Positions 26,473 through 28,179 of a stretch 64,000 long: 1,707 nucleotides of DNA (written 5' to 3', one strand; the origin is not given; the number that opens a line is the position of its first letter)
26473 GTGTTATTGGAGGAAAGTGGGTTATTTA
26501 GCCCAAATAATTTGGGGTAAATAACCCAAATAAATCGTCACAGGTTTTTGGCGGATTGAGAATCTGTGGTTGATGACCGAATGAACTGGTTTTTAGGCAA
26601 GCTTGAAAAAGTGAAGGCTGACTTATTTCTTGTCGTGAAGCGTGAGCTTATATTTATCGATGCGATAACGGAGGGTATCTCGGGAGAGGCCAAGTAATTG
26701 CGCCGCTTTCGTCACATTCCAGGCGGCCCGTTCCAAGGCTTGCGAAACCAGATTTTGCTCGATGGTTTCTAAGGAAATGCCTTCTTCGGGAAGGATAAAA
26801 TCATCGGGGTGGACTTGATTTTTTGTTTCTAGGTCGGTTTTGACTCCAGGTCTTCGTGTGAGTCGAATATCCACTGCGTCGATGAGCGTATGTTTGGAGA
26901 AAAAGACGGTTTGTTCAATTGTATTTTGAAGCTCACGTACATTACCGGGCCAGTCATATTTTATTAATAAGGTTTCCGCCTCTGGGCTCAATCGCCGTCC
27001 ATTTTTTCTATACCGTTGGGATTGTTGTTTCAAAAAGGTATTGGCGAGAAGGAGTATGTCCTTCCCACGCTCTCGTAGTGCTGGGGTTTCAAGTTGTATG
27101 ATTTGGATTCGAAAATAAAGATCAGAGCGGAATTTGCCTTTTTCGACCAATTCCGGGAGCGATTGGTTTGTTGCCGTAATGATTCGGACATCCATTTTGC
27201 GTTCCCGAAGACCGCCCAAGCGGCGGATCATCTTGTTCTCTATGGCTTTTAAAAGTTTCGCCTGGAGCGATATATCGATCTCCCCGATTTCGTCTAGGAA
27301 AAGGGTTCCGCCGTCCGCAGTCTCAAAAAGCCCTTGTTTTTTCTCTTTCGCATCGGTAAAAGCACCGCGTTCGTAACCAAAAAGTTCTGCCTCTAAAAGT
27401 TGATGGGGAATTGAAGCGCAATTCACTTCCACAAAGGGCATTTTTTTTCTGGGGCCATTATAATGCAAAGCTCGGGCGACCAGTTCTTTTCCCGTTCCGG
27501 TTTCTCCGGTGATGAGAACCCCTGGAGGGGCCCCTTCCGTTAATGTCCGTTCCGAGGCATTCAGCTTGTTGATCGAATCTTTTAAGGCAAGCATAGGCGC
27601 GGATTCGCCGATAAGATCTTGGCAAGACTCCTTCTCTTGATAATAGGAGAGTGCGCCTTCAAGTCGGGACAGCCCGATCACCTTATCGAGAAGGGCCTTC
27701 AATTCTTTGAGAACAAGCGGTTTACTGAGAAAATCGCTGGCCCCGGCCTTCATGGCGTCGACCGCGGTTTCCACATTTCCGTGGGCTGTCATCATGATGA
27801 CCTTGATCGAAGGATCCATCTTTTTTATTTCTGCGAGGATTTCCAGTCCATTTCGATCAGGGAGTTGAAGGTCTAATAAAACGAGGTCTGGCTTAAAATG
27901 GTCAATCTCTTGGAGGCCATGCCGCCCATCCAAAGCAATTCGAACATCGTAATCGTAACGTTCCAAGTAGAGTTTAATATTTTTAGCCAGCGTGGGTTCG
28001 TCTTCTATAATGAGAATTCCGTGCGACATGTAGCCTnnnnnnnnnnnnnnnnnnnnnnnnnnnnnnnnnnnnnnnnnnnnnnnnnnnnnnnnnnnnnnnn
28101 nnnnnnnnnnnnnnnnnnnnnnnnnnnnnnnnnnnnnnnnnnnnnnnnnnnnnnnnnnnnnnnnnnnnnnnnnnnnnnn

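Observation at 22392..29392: Candidate self-contained sigma-54 circuit: sensor kinase + NtrC-type activator, then palindromic UAS, then a -24/-12 promoter, then an operon of uncharacterised envelope proteins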

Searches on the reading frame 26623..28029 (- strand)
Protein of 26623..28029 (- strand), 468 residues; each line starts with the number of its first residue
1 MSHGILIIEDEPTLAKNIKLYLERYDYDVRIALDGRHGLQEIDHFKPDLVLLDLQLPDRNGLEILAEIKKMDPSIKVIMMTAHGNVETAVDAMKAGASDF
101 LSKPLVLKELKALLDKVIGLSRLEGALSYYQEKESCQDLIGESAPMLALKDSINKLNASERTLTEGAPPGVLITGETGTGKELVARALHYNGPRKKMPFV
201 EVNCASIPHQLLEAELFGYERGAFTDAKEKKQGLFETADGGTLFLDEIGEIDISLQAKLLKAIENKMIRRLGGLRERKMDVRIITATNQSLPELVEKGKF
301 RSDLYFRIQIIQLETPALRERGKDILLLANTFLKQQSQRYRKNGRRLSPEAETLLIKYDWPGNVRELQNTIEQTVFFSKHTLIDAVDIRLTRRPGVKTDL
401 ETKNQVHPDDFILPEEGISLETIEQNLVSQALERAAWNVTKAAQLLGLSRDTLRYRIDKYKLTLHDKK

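Call 3: search_protein_families(library=pfam, proteins=[window:26623-28029:-], max_evalue=0.01)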
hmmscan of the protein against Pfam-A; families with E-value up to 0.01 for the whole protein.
window:26623-28029:- (468 aa): 11 families
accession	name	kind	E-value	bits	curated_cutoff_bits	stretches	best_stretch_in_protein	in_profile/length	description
PF00158.32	Sigma54_activat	-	6e-64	215.2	20.2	1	149-313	11-167/168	Sigma-54 interaction domain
PF00072.30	Response_reg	-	6.2e-32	110.5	30.2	1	5-114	1-110/111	Response regulator receiver domain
PF25601.1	AAA_lid_14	-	6.8e-23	80.7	27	1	319-391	1-73/87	AAA+ ATPase lid domain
PF14532.12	Sigma54_activ_2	-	2.3e-21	76.9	25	1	140-318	1-138/138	Sigma-54 interaction domain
PF02954.25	HTH_8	-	8.2e-16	57.9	22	1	419-460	1-42/42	Bacterial regulatory protein, Fis family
PF00004.35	AAA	-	2.3e-07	31.8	21.2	1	171-295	1-114/131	ATPase family associated with various cellular activities (AAA)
PF07728.20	AAA_5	-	9.5e-06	26.1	22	1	170-289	1-123/139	AAA domain (dynein-related subfamily)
PF13556.12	HTH_30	-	0.00015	21.9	27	1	435-459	11-35/59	PucR C-terminal helix-turn-helix domain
PF13191.12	AAA_16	-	0.00025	22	32.6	1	160-213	16-71/167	AAA ATPase domain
PF01078.27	Mg_chelatase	-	0.002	18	20.3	0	229-288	96-157/207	Magnesium chelatase, subunit ChlI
PF13518.12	HTH_28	-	0.008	16.7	25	0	429-461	7-37/52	Helix-turn-helix domain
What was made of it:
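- Checked: The bEBP 26623-28029 has REC, Sigma54_activat and HTH_8 (call 3).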

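Call 22: find_homologous_proteins(query=window:26623-28029:-, max_evalue=1e-50)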
Query window:26623-28029:- (468 aa): 7912 proteins with E <= 1e-50 among 8000 candidates; the best 120 are listed.
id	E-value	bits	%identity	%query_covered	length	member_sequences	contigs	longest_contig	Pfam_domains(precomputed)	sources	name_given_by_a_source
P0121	0.0e+0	1026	100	100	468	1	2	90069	PF00158.33,PF25601.2,PF02954.26,PF00004.36,PF14532.13,PF07728.21,PF00072.31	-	-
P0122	1.3e-257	873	86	100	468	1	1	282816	PF00158.33,PF25601.2,PF02954.26,PF00004.36,PF14532.13,PF07728.21,PF00072.31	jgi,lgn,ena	-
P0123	6.2e-231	785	77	100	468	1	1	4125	PF00158.33,PF25601.2,PF02954.26,PF00004.36,PF14532.13,PF00072.31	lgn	-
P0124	2.5e-202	691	69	99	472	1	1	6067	PF00158.33,PF25601.2,PF02954.26,PF00004.36,PF14532.13,PF00072.31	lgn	-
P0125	5.0e-201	687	69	100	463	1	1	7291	PF00158.33,PF25601.2,PF02954.26,PF00004.36,PF14532.13,PF07728.21,PF00072.31,PF13191.13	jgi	-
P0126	2.1e-200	684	68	99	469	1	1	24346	PF00158.33,PF07724.21,PF25601.2,PF02954.26,PF00004.36,PF14532.13,PF07728.21,PF00072.31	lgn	-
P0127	6.6e-200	683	67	100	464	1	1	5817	PF00158.33,PF25601.2,PF02954.26,PF00004.36,PF14532.13,PF07728.21,PF00072.31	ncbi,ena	-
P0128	6.6e-199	680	68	100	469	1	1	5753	PF00158.33,PF07724.21,PF25601.2,PF02954.26,PF00004.36,PF14532.13,PF07728.21,PF00072.31,PF13191.13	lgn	-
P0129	8.4e-195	666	67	99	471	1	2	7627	PF00158.33,PF25601.2,PF02954.26,PF00004.36,PF14532.13,PF07728.21,PF00072.31,PF13191.13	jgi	jgi:DNA-binding NtrC family response regulator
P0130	1.9e-193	662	66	99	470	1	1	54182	PF00158.33,PF25601.2,PF02954.26,PF00004.36,PF14532.13,PF00072.31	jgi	jgi:DNA-binding NtrC family response regulator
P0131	5.3e-193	660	64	99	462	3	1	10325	PF00158.33,PF25601.2,PF02954.26,PF00004.36,PF14532.13,PF07728.21,PF00072.31,PF13191.13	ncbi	ncbi:MAG: sigma-54-dependent transcriptional regulator [Nitrospiria bacterium]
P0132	1.9e-192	658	66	99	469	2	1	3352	PF00158.33,PF25601.2,PF02954.26,PF00004.36,PF14532.13,PF07728.21,PF00072.31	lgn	-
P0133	2.1e-189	648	65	99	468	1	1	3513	PF00158.33,PF25601.2,PF02954.26,PF00004.36,PF14532.13,PF00072.31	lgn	-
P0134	1.5e-188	645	65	99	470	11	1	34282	PF00158.33,PF25601.2,PF02954.26,PF00004.36,PF14532.13,PF07728.21,PF00072.31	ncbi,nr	ncbi:MAG: sigma-54 dependent transcriptional regulator (plasmid) [Candidatus Manganitrophus sp.]|nr:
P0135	2.2e-188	645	64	99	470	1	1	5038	PF00158.33,PF25601.2,PF02954.26,PF00004.36,PF14532.13,PF07728.21,PF00072.31,PF13191.13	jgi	jgi:DNA-binding NtrC family response regulator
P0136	2.3e-188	645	66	99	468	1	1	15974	PF00158.33,PF25601.2,PF02954.26,PF00004.36,PF14532.13,PF07728.21,PF00072.31,PF13191.13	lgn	-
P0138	1.0e-187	643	64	99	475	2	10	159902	PF00158.33,PF25601.2,PF02954.26,PF00004.36,PF14532.13,PF07728.21,PF00072.31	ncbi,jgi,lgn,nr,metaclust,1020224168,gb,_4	ncbi:MAG: sigma-54 dependent transcriptional regulator [Nitrospira sp.]|nr:sigma-54-dependent Fis fa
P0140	1.1e-187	643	65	99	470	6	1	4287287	PF00158.33,PF25601.2,PF02954.26,PF00004.36,PF14532.13,PF00072.31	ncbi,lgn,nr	ncbi:MAG: sigma-54 dependent transcriptional regulator [Candidatus Manganitrophus sp. SB1]|nr:sigma-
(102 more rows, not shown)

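Call 23: find_encoding_contigs(protein=P0123, flank=5000, max_places=1)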
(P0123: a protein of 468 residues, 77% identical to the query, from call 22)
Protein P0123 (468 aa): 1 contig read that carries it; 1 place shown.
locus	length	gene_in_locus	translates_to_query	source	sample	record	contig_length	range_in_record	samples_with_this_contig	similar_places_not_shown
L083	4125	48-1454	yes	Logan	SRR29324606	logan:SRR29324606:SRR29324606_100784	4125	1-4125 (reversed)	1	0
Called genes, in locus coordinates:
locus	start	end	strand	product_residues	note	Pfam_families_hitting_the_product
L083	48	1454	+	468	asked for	PF00072:Response_reg, PF00158:Sigma54_activat, PF14532:Sigma54_activ_2, PF00004:AAA (weak), PF25601:AAA_lid_14, PF02954:HTH_8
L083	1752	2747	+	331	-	PF20112:DUF6502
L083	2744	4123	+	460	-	?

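Call 24: find_encoding_contigs(protein=P0126, flank=5000, max_places=1)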
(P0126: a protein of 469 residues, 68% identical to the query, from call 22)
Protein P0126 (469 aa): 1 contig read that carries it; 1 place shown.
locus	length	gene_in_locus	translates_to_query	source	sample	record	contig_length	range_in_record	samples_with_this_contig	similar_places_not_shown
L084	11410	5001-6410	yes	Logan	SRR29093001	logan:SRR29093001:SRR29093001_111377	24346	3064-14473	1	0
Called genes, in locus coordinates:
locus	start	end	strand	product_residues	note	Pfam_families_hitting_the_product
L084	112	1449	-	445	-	PF13372:Alginate_exp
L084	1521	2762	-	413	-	PF04101:Glyco_tran_28_C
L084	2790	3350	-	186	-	-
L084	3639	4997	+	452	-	PF00512:HisKA, PF02518:HATPase_c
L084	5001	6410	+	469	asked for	PF00072:Response_reg, PF00158:Sigma54_activat, PF14532:Sigma54_activ_2, PF00004:AAA (weak), PF07724:AAA_2 (weak), PF07728:AAA_5 (weak), PF25601:AAA_lid_14, PF02954:HTH_8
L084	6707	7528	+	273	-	-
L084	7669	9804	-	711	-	PF06452:CBM9_1 (weak), PF19313:DUF5916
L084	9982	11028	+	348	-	PF01073:3Beta_HSD, PF01370:Epimerase, PF02719:Polysacc_synt_2, PF04321:RmlD_sub_bind, PF16363:GDP_Man_Dehyd, PF07993:NAD_binding_4 (weak)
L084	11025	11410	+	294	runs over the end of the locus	PF00483:NTP_transferase, PF12804:NTP_transf_3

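Call 25: find_encoding_contigs(protein=P0130, flank=5000, max_places=1)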
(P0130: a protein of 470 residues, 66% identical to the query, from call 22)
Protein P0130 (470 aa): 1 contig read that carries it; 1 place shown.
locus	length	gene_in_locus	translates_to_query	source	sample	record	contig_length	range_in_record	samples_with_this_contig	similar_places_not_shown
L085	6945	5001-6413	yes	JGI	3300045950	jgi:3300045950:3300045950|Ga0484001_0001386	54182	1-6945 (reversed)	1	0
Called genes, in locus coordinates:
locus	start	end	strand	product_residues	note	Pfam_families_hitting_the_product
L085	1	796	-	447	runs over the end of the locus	PF00072:Response_reg, PF00158:Sigma54_activat, PF14532:Sigma54_activ_2, PF07728:AAA_5 (weak), PF25601:AAA_lid_14, PF02954:HTH_8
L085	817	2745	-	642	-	PF00672:HAMP, PF00989:PAS, PF08448:PAS_4, PF13426:PAS_9 (weak), PF00512:HisKA, PF02518:HATPase_c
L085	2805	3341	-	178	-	PF00072:Response_reg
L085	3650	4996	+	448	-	PF00512:HisKA, PF02518:HATPase_c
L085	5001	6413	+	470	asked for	PF00072:Response_reg, PF00158:Sigma54_activat, PF14532:Sigma54_activ_2, PF00004:AAA (weak), PF25601:AAA_lid_14, PF02954:HTH_8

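Call 26: find_encoding_contigs(protein=P0140, flank=5000, max_places=1)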
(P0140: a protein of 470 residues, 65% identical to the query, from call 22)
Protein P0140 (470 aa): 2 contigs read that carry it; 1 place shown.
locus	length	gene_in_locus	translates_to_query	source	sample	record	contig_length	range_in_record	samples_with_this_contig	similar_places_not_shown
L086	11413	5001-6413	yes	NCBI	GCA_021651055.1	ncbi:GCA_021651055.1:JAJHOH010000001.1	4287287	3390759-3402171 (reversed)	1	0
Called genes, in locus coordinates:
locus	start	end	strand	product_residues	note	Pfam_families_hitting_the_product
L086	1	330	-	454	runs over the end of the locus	PF00072:Response_reg, PF00158:Sigma54_activat, PF14532:Sigma54_activ_2, PF07728:AAA_5, PF25601:AAA_lid_14, PF02954:HTH_8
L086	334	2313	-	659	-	PF08448:PAS_4 (faint), PF00672:HAMP, PF00989:PAS, PF00512:HisKA, PF02518:HATPase_c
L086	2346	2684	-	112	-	PF00072:Response_reg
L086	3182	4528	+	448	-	PF00512:HisKA, PF02518:HATPase_c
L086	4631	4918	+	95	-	-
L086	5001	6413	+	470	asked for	PF00072:Response_reg, PF00158:Sigma54_activat, PF14532:Sigma54_activ_2, PF00004:AAA (weak), PF25601:AAA_lid_14, PF02954:HTH_8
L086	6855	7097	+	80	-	-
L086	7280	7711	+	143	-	-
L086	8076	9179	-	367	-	-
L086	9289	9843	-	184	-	-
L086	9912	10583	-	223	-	PF14280:DUF4365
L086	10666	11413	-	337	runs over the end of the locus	PF12686:DUF3800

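Call 32: search_protein_families(library=ncbifam, proteins=[window:26623-28029:-], max_evalue=0.01)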
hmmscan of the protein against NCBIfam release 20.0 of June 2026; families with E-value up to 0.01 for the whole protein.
window:26623-28029:- (468 aa): 132 families (the best 25 are shown)
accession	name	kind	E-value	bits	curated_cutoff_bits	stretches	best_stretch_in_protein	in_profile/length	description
NF008469.0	PRK11361.1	equivalog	7.6e-116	387.5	714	1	4-463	6-457/461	acetoacetate metabolism transcriptional regulator AtoC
TIGR01818.1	ntrC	equivalog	5.5e-114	381.5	558.6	1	5-458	1-461/463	nitrogen regulation protein NR(I)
TIGR02915.1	PEP_resp_reg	equivalog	2.7e-113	379.1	502.6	1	5-462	1-444/445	PEP-CTERM-box response regulator transcription factor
NF041946.1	LuxO_transreg_Vib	equivalog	2.5e-106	356.2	800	1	8-460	2-460/463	quorum-sensing sigma-54 dependent transcriptional regulator LuxO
NF007689.0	PRK10365.1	equivalog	6.5e-101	338.3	760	1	5-456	8-438/441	sigma-54-dependent response regulator transcription factor ZraR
NF051870.1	NAssimRespRegNtrX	equivalog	7.6e-96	321.7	600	1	4-457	3-447/452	nitrogen assimilation response regulator NtrX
NF011695.0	PRK15115.1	equivalog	8.4e-96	321.4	763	1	5-459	9-435/445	two-component system response regulator GlrR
TIGR01817.1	nifA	equivalog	7.3e-95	318.7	528.85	1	132-464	191-531/534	nif-specific transcriptional activator NifA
NF041552.1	TF_PrdR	equivalog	1.2e-92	311.1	795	1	123-461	254-577/577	sigma-54 dependent transcriptional regulator PrdR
NF008176.1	PRK10923.1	equivalog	1.6e-91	307.3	620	1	32-392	33-387/469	nitrogen regulation protein NR(I)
NF003451.0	PRK05022.1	equivalog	4.5e-90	302.8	476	1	130-454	183-502/512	nitric oxide reductase transcriptional regulator NorR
NF050807.1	TransRegFlbDCaul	equivalog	1.1e-89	301.5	750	1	48-461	47-439/454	sigma-54-dependent transcriptional regulator FlbD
NF049963.1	RespRegFlgRCampy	domain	1.2e-89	301.1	750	1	5-462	3-429/429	fla regulon two-component system response regulator FlgR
NF038308.1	RNA_repair_RtcR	equivalog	3.9e-85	286.7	650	1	169-461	205-517/530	RNA repair transcriptional activator RtcR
NF041906.1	V4R_TF_MobR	exception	1.2e-80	271.6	999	1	166-460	253-544/544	phenol degradation transcriptional regulator MobR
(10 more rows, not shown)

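Call 34: find_related_loci(query=window:26623-28029:-, collection=metagenome_contigs, flank=4000)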
Query window:26623-28029:- (468 aa) in metagenome_contigs; peptide patterns used: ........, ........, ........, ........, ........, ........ (x = any residue, [..] = any of these).
318 stretches matched a pattern; 242 encode a relative of the query (tblastn E <= 1e-3); the best 80 are kept; 80 distinct loci.
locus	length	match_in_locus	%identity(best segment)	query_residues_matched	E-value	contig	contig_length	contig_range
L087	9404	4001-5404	86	1-468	0e+0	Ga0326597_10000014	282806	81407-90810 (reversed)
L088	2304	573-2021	41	2-462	8e-117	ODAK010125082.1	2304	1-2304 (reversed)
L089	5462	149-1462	42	5-464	2e-107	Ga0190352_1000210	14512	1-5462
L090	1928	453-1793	41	5-462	3e-112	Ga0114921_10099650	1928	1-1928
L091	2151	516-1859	39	3-460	2e-110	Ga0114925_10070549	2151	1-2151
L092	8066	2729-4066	41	5-462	1e-104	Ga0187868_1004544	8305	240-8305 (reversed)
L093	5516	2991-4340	40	2-460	2e-104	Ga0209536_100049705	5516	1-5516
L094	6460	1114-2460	40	3-462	1e-103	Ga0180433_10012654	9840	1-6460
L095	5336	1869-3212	39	5-460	2e-103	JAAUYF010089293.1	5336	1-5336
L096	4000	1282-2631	41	5-462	8e-104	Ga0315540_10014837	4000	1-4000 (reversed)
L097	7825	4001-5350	38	5-460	1e-102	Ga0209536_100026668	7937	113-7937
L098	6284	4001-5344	39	5-460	2e-102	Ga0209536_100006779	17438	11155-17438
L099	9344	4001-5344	39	5-460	2e-102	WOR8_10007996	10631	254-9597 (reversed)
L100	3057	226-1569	39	5-460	1e-104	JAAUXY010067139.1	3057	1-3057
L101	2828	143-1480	39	4-460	6e-105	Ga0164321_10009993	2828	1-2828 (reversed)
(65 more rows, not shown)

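Call 35: find_encoding_contigs(protein=P0124, flank=4000, max_places=1)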
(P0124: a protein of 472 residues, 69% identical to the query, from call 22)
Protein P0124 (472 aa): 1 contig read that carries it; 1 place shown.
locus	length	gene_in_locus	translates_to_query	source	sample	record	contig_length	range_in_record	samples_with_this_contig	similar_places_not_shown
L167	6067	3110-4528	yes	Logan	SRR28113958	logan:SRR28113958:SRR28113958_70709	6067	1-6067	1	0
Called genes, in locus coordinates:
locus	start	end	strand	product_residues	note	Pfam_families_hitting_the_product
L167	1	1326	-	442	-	?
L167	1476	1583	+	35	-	-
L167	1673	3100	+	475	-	PF00512:HisKA, PF02518:HATPase_c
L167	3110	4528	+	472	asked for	PF00072:Response_reg, PF00158:Sigma54_activat, PF14532:Sigma54_activ_2, PF00004:AAA (weak), PF25601:AAA_lid_14, PF02954:HTH_8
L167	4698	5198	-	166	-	-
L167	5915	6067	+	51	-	?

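Call 36: find_encoding_contigs(protein=P0125, flank=4000, max_places=1)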
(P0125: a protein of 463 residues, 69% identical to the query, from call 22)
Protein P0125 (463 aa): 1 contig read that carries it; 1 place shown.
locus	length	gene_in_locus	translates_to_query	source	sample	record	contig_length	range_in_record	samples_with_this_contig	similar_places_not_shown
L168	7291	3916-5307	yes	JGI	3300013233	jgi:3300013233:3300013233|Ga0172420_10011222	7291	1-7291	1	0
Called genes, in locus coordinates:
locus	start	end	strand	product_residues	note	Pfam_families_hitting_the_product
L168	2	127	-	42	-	?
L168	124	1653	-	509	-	PF00675:Peptidase_M16 (weak), PF05193:Peptidase_M16_C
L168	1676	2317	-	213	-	PF00702:Hydrolase, PF12710:HAD, PF13419:HAD_2, PF13242:Hydrolase_like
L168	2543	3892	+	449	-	PF00512:HisKA, PF02518:HATPase_c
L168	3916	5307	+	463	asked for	PF00072:Response_reg, PF00158:Sigma54_activat, PF14532:Sigma54_activ_2, PF13191:AAA_16 (weak), PF00004:AAA (weak), PF07728:AAA_5 (weak), PF25601:AAA_lid_14, PF02954:HTH_8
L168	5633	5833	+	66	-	-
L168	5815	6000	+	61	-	-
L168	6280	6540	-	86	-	PF13192:Thioredoxin_3 (weak)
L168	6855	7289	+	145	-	?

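Call 37: find_encoding_contigs(protein=P0136, flank=4000, max_places=1)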
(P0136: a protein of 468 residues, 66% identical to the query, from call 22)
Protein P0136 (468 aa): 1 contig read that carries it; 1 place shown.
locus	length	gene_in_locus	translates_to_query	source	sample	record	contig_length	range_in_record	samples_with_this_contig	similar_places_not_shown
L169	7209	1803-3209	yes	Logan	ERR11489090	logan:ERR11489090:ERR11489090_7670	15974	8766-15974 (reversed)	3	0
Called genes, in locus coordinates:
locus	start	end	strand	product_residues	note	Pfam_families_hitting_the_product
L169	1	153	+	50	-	?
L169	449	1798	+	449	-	PF00512:HisKA, PF02518:HATPase_c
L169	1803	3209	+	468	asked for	PF00072:Response_reg, PF00158:Sigma54_activat, PF14532:Sigma54_activ_2, PF13191:AAA_16 (faint), PF00004:AAA, PF07728:AAA_5 (weak), PF25601:AAA_lid_14, PF02954:HTH_8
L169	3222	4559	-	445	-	PF00672:HAMP, PF00990:GGDEF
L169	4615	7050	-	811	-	PF02743:dCache_1, PF00672:HAMP, PF00990:GGDEF, PF00563:EAL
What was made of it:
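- Checked: The 451-aa ATG start agrees with the 448-452-aa orthologs (calls 24-26, 36, 37).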

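Call 38: find_encoding_contigs(protein=P0138, flank=4000, max_places=1)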
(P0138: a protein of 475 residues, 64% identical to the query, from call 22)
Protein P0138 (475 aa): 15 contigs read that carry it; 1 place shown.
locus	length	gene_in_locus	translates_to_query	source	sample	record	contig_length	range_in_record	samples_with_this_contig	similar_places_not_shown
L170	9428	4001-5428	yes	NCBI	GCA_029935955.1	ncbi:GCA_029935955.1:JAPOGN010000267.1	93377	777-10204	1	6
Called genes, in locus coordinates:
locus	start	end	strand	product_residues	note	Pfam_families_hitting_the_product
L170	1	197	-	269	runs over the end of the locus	-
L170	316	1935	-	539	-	PF03924:CHASE, PF00990:GGDEF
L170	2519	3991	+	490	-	PF00512:HisKA (weak), PF02518:HATPase_c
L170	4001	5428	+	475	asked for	PF00072:Response_reg, PF00158:Sigma54_activat, PF14532:Sigma54_activ_2, PF00004:AAA (weak), PF07728:AAA_5 (faint), PF25601:AAA_lid_14, PF02954:HTH_8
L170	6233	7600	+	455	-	PF00595:PDZ (faint), PF17820:PDZ_6, PF19238:Radical_SAM_2, PF04459:DUF512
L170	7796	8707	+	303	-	PF08501:Shikimate_dh_N, PF01488:Shikimate_DH (weak), PF18317:SDH_C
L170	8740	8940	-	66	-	-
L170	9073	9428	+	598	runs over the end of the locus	PF05157:MshEN, PF00437:T2SSE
